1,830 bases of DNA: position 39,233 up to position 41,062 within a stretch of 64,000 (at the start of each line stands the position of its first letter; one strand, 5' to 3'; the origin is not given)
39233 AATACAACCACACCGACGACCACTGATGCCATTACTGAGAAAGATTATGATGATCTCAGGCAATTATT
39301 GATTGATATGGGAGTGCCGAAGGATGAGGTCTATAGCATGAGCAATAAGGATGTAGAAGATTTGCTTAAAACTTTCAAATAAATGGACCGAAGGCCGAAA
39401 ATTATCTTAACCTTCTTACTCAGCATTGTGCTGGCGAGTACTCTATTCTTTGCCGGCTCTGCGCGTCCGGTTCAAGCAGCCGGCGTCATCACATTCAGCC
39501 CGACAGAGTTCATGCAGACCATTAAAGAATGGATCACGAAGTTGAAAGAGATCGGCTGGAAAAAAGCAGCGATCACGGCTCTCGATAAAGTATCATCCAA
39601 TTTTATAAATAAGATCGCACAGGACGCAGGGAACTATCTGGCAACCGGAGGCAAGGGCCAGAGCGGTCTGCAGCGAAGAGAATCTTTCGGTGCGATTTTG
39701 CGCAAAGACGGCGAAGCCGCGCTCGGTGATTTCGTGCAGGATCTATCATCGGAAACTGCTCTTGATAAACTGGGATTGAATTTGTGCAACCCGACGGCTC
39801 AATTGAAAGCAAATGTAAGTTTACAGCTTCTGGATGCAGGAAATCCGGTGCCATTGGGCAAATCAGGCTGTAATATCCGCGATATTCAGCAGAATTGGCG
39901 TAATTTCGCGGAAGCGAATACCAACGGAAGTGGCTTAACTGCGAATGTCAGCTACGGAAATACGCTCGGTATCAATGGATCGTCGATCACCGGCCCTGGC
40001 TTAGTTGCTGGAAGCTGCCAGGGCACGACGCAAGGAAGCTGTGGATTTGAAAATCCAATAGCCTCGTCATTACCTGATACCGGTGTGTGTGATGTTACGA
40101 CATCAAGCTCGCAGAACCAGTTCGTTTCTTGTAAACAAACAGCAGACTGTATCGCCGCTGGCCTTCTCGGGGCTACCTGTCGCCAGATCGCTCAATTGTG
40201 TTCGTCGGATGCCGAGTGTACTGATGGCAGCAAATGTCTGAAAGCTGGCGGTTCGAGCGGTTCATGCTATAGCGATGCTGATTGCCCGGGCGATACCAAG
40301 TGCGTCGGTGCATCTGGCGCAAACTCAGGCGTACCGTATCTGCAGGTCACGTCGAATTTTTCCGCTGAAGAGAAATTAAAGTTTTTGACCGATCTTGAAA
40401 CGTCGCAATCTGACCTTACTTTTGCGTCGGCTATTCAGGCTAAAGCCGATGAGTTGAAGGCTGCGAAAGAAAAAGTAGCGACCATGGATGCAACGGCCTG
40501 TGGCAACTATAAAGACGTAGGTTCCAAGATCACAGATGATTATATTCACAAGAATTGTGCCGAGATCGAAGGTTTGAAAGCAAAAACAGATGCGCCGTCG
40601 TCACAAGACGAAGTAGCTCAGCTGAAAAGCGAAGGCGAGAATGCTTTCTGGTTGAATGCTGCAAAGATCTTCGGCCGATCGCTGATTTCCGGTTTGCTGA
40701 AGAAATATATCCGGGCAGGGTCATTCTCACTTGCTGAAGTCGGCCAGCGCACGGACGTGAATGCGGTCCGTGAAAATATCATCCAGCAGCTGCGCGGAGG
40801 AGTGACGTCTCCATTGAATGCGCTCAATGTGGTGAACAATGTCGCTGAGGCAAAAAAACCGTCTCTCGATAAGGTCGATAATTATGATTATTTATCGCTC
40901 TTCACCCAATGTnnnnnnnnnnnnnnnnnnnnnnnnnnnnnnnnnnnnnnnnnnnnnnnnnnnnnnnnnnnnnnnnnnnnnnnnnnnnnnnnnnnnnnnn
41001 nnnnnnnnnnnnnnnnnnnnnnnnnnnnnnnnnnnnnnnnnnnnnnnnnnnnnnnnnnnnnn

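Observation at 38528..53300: Operon encoding a 3341-aa Cys-rich secreted giant protein, coupled to an Asp-repeat anchor and a VirB6/TrbL-like membrane protein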

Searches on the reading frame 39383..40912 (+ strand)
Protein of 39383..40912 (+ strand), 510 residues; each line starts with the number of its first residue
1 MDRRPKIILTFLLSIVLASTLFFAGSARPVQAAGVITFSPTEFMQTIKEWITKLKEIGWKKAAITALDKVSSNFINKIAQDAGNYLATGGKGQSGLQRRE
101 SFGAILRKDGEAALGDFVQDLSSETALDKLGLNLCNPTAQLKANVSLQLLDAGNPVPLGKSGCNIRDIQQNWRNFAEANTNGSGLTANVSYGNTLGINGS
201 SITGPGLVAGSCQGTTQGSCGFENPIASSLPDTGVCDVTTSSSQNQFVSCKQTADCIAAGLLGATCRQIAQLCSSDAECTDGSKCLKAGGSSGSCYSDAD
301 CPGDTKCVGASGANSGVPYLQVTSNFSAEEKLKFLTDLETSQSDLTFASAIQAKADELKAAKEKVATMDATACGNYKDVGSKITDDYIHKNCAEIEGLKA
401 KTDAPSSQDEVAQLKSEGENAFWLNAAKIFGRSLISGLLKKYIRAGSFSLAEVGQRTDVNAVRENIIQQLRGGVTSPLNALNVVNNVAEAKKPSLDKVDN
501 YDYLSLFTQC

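Call 110: search_solved_structures(query=A7, max_evalue=10, show_alignments=0)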
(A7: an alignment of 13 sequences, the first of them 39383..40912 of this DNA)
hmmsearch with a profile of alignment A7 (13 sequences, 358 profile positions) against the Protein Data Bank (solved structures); distinct sequences matched with E-value up to 10: 1.
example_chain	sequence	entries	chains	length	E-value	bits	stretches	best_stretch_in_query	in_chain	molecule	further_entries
7y5e_FN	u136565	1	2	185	1.6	11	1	16-60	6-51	Photosystem I reaction center subunit III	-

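Call 111: search_protein_families(library=pfam, alignment_id=A7, max_evalue=1)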
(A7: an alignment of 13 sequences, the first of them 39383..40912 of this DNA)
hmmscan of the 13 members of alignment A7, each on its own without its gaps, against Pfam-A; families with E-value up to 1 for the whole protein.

A. member 1, window:39383-40912:+ (510 aa): 3 families
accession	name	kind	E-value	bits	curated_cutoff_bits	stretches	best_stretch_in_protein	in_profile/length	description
PF04706.18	Dickkopf_N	-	0.33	11.8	25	1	264-286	24-46/51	Dickkopf N-terminal cysteine-rich region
PF15270.11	ACI44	-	0.39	11.4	27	0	272-287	5-20/65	Metallo-carboxypeptidase inhibitor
PF00095.26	WAP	-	0.62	10.8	20.8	1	293-307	15-29/41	WAP-type (Whey Acidic Protein) 'four-disulfide core'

B. families by the number of members that match (of 13 scanned): 8 families
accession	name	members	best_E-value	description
PF15511.12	CENP-T_C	1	0.063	Centromere kinetochore component CENP-T histone fold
PF15921.10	CCDC158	1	0.065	Coiled-coil domain-containing protein 158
PF19840.4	DUF6317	1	0.14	Family of unknown function (DUF6317)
PF23553.1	NELF-A_N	1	0.21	NELF-A N-terminal domain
PF04706.18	Dickkopf_N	1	0.33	Dickkopf N-terminal cysteine-rich region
PF15270.11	ACI44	1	0.39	Metallo-carboxypeptidase inhibitor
PF21164.2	Dumpy_DPY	1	0.48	Dumpy, DPY module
PF00095.26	WAP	1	0.62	WAP-type (Whey Acidic Protein) 'four-disulfide core'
